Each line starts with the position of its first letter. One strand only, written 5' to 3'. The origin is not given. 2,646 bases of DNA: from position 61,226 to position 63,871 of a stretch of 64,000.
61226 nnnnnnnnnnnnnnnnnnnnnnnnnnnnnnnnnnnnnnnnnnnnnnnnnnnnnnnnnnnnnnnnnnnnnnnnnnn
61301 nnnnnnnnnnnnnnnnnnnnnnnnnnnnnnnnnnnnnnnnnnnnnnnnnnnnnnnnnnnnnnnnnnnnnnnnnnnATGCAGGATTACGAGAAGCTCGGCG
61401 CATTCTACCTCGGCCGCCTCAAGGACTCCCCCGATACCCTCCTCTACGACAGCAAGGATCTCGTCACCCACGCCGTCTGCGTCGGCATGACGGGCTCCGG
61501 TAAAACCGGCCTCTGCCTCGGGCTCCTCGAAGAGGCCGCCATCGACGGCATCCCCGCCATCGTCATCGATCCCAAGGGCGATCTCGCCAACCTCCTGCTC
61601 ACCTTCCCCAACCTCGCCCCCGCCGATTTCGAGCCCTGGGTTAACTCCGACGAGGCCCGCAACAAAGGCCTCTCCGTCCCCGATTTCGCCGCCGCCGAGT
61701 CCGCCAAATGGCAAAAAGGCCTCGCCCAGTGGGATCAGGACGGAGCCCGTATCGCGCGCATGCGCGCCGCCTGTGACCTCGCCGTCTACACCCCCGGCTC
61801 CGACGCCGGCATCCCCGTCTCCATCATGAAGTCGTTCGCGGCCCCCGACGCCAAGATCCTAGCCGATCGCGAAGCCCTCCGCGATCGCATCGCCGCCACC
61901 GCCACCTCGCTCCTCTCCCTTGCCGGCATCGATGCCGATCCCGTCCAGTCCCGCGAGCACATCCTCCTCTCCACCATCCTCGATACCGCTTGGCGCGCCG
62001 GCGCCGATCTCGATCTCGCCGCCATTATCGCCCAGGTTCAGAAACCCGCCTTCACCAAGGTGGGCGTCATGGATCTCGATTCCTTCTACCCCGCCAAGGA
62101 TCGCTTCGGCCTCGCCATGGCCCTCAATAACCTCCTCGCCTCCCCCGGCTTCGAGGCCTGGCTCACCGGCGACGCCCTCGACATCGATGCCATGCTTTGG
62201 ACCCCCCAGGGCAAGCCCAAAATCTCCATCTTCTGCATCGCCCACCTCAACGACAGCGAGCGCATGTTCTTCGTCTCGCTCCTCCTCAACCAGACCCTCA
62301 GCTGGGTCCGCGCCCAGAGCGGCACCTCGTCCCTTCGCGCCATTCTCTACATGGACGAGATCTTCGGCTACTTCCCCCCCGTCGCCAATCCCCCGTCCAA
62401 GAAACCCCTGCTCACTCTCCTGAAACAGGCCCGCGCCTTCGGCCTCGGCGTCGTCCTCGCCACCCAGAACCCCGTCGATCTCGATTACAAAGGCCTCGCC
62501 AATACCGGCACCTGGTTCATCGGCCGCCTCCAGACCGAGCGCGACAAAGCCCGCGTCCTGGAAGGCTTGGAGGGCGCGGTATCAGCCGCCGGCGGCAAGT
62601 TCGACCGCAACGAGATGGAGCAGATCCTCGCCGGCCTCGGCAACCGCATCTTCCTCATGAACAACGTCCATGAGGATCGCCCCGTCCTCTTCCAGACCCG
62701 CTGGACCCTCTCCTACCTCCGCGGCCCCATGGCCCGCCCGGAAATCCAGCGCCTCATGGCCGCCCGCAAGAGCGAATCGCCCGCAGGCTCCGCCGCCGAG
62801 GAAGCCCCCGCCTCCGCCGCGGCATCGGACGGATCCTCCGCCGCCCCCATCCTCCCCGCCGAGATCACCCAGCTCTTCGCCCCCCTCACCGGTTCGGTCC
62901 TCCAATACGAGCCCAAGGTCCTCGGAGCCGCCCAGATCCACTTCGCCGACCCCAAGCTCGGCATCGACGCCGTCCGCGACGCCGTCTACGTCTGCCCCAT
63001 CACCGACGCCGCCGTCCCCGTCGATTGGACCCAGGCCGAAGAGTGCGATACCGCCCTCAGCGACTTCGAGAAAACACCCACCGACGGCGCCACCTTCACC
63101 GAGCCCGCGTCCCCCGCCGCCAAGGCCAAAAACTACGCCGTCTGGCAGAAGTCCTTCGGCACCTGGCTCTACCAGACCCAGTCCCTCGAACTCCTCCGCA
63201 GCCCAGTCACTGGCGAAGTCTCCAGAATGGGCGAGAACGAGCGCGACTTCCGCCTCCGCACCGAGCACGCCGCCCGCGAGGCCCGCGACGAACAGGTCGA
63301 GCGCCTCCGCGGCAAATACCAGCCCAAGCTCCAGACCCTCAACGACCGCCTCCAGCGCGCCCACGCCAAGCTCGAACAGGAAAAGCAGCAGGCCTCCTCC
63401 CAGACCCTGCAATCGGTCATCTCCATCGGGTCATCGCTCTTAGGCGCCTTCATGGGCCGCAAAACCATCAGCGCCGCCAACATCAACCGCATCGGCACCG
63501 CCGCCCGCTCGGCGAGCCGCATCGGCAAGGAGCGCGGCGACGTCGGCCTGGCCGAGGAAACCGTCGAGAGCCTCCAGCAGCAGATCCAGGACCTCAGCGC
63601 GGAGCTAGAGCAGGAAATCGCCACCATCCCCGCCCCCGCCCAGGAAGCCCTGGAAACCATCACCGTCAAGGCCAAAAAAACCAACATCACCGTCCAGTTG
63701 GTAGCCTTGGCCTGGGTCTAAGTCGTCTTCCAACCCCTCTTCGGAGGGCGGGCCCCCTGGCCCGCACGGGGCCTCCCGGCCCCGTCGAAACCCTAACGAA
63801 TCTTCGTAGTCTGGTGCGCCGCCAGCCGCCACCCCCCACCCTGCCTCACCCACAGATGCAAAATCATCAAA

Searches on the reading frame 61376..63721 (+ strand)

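Call 72: search_protein_families(library=pfam, proteins=[window:61376-63721:+], max_evalue=0.00001)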
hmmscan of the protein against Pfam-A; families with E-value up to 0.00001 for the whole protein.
window:61376-63721:+ (781 aa): 1 family
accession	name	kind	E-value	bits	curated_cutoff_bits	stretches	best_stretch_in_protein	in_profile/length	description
PF01935.23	DUF87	-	9.7e-06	26.3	23.2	0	11-74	2-68/220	Helicase HerA, central domain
